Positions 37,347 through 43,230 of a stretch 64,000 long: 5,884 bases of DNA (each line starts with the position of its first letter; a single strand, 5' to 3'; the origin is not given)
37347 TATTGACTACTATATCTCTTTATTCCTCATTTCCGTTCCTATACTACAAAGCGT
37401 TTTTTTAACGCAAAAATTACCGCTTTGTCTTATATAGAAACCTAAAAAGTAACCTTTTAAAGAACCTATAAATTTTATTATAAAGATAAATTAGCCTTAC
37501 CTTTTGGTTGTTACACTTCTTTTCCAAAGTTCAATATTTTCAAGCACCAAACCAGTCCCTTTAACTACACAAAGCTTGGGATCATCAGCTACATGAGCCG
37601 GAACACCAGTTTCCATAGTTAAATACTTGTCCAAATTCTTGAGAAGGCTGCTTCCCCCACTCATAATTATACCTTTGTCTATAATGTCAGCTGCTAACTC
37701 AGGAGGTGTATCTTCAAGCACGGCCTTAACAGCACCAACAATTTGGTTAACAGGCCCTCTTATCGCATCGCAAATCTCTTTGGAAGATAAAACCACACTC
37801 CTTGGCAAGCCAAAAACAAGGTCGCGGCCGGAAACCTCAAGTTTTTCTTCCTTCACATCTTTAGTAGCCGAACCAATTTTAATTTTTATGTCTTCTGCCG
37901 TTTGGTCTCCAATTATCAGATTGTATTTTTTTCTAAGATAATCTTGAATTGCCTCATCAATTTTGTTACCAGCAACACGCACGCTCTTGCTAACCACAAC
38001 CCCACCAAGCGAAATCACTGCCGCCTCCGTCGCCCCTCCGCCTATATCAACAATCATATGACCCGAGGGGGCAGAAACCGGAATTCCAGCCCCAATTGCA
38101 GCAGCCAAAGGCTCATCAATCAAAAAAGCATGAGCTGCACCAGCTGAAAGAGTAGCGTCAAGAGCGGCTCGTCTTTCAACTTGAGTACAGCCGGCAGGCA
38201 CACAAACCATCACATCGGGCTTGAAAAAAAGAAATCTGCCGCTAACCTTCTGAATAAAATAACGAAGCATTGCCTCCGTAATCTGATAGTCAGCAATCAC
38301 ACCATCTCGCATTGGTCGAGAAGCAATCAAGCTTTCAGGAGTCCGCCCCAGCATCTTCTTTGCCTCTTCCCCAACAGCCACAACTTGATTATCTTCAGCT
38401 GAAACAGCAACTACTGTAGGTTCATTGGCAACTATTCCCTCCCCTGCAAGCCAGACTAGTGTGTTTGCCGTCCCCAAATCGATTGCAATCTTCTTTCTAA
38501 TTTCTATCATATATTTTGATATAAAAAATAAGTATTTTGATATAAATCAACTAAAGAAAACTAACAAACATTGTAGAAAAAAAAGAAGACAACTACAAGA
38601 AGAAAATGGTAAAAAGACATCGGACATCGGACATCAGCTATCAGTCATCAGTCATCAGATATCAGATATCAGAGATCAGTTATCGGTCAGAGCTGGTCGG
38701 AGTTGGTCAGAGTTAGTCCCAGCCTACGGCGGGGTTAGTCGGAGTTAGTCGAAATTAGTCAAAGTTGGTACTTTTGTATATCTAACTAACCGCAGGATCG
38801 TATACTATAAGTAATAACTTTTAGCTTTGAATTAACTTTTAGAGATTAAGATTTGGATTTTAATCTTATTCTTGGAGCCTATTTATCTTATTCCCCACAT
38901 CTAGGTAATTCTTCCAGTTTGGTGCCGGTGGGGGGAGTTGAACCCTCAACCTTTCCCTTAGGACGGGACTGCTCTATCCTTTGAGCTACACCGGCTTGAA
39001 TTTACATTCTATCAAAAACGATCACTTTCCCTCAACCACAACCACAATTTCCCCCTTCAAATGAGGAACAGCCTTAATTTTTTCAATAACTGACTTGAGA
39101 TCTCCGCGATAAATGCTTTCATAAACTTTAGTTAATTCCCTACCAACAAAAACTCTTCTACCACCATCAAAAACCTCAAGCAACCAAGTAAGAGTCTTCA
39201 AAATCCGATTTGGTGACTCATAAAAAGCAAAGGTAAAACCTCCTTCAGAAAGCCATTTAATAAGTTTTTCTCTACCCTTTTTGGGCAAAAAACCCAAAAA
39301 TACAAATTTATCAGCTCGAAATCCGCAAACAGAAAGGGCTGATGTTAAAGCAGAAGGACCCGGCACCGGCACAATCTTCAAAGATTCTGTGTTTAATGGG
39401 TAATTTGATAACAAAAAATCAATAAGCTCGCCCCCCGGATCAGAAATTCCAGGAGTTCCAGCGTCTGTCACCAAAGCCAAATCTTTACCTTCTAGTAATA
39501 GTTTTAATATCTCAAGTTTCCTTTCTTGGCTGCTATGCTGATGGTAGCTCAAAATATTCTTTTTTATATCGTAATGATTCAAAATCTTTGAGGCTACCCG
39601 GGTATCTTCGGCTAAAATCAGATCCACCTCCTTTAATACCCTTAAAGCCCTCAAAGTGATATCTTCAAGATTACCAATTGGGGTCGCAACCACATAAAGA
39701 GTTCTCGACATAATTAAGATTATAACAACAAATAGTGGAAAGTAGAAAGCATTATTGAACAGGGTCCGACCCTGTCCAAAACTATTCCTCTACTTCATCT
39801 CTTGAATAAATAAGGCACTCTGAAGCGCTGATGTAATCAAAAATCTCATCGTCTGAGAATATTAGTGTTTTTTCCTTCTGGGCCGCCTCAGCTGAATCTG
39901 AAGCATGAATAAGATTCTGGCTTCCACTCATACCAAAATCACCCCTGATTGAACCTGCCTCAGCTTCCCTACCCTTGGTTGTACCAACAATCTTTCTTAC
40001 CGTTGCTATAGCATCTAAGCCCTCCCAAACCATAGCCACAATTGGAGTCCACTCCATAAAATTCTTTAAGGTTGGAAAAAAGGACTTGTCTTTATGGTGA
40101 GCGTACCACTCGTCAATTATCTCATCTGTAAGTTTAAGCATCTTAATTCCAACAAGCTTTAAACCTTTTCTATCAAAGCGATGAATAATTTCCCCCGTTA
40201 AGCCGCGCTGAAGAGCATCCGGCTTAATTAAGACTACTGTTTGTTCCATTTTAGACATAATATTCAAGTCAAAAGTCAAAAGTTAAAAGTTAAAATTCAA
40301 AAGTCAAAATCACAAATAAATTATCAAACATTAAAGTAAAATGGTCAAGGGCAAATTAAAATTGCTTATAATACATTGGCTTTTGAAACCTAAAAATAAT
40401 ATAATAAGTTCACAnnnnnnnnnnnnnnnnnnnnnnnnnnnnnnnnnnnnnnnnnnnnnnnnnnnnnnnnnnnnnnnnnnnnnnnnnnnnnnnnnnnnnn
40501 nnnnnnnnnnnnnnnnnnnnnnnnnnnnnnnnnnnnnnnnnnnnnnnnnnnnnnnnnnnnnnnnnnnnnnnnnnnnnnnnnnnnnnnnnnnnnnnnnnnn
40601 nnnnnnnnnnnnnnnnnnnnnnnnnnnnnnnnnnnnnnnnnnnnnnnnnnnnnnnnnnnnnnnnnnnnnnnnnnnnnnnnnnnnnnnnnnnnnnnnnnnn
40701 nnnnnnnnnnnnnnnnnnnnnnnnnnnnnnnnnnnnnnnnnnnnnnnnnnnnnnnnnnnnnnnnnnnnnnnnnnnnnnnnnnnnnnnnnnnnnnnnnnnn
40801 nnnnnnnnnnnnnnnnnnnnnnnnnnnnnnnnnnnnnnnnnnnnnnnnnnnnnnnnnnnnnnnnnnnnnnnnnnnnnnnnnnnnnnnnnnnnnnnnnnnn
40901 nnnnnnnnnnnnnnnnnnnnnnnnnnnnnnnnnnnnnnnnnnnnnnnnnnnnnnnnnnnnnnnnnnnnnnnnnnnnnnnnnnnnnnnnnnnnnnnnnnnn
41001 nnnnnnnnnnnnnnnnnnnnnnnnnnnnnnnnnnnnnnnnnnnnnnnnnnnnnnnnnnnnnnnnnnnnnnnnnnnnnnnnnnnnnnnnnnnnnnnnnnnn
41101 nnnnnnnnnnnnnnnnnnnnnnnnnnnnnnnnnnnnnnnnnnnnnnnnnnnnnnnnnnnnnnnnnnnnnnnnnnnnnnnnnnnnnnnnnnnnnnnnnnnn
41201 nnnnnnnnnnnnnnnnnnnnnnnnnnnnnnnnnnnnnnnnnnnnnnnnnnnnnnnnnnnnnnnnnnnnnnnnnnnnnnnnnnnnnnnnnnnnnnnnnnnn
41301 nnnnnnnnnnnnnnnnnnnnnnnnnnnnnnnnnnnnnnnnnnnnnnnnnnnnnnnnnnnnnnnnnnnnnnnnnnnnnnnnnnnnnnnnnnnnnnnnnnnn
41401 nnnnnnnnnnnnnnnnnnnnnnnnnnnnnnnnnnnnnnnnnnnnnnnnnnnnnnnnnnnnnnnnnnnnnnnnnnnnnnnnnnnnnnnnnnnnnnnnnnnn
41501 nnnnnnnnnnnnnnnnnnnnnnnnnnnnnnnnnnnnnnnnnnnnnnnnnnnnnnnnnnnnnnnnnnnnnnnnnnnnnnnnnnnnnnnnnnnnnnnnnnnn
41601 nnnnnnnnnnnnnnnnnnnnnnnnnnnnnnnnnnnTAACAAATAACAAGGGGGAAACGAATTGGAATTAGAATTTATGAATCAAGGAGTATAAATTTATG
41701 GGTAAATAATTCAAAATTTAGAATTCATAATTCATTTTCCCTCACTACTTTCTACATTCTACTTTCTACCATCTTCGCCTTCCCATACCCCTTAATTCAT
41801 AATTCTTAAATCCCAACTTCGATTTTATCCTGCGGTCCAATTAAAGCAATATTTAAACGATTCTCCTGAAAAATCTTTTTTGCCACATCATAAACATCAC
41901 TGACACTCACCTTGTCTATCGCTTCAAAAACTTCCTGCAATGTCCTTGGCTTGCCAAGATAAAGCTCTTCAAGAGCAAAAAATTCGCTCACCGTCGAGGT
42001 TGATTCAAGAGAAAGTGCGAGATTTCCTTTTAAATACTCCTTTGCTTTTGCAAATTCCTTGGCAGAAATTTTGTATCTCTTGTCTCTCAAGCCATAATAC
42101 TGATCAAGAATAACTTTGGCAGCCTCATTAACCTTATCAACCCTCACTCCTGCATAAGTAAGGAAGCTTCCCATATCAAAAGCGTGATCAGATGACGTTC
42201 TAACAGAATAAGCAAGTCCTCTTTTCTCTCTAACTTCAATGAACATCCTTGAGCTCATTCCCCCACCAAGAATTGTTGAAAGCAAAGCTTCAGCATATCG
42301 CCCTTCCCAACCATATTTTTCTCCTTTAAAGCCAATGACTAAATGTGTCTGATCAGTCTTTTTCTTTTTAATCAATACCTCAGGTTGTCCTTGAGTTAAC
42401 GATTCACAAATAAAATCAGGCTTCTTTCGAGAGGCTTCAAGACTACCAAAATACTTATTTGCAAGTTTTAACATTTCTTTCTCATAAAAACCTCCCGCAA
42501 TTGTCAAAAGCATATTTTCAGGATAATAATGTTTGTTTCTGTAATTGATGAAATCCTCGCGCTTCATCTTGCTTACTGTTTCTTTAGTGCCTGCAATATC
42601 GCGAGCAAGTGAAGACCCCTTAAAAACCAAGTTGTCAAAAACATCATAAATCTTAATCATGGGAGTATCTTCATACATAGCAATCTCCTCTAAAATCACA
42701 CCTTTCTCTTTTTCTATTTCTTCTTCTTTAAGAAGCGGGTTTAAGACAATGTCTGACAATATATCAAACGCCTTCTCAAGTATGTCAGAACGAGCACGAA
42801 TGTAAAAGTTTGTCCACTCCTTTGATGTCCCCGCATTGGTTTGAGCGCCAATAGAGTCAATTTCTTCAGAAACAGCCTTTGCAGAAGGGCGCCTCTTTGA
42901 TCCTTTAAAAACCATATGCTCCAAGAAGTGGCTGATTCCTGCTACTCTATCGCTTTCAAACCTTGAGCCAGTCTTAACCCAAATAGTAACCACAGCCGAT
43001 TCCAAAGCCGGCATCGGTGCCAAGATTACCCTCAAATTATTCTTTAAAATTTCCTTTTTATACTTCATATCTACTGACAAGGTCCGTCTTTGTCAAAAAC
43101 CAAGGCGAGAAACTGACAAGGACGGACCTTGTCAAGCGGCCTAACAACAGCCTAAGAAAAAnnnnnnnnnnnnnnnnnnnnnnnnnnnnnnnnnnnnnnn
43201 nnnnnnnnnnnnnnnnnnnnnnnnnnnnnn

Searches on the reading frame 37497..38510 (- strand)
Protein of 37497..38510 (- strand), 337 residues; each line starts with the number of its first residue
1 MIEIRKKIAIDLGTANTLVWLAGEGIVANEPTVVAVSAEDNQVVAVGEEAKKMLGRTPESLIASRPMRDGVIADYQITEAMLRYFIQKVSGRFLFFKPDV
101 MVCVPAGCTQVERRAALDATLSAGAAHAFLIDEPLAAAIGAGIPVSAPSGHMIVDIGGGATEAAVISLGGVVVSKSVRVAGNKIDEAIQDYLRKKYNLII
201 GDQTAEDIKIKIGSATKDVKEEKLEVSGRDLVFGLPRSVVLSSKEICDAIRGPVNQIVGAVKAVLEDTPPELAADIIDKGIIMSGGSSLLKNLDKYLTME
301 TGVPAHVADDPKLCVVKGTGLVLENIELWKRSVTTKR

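Call 69: search_protein_families(library=pfam, proteins=[window:37497-38510:-], max_evalue=0.001)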
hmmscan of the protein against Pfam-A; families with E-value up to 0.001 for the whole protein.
window:37497-38510:- (337 aa): 5 families
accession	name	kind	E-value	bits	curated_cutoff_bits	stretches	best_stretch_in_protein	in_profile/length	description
PF06723.19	MreB_Mbl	-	4.4e-141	469.9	27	1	6-328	2-324/327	MreB/Mbl protein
PF00022.25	Actin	-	2e-10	40.3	27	1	7-199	6-194/410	Actin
PF14450.12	FtsA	-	2.7e-10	41.1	31.8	1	153-309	2-111/127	Cell division protein FtsA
PF00012.26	HSP70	-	3.2e-10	39.3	20.6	1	99-220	135-264/599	Hsp70 protein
PF11104.14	PilM_2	-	0.00095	18.6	27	0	281-310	278-307/340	Type IV pilus assembly protein PilM;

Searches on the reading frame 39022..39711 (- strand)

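Call 69: search_protein_families(library=pfam, proteins=[window:39022-39711:-], max_evalue=0.001)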
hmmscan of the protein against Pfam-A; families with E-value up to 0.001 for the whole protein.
window:39022-39711:- (229 aa): 1 family
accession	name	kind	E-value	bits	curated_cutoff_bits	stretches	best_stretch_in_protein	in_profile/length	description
PF00590.25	TP_methylase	-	9e-32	111.2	27.8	1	4-207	1-210/212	Tetrapyrrole (Corrin/Porphyrin) Methylases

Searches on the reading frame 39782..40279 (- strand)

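Call 69: search_protein_families(library=pfam, proteins=[window:39782-40279:-], max_evalue=0.001)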
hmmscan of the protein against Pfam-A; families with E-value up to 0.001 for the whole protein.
window:39782-40279:- (165 aa): 1 family
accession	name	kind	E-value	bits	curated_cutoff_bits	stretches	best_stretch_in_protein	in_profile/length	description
PF00334.24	NDK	-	3.2e-50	169.9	27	1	12-146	1-135/135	Nucleoside diphosphate kinase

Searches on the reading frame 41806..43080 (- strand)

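Call 69: search_protein_families(library=pfam, proteins=[window:41806-43080:-], max_evalue=0.001)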
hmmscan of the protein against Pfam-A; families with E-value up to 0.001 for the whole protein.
window:41806-43080:- (424 aa): 2 families
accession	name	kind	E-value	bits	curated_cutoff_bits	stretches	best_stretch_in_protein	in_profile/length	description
PF05193.26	Peptidase_M16_C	-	3.8e-38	131.6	23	1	172-349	2-180/181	Peptidase M16 inactive domain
PF00675.25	Peptidase_M16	-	1.5e-36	125.9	22.3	1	18-165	2-148/149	Insulinase (Peptidase family M16)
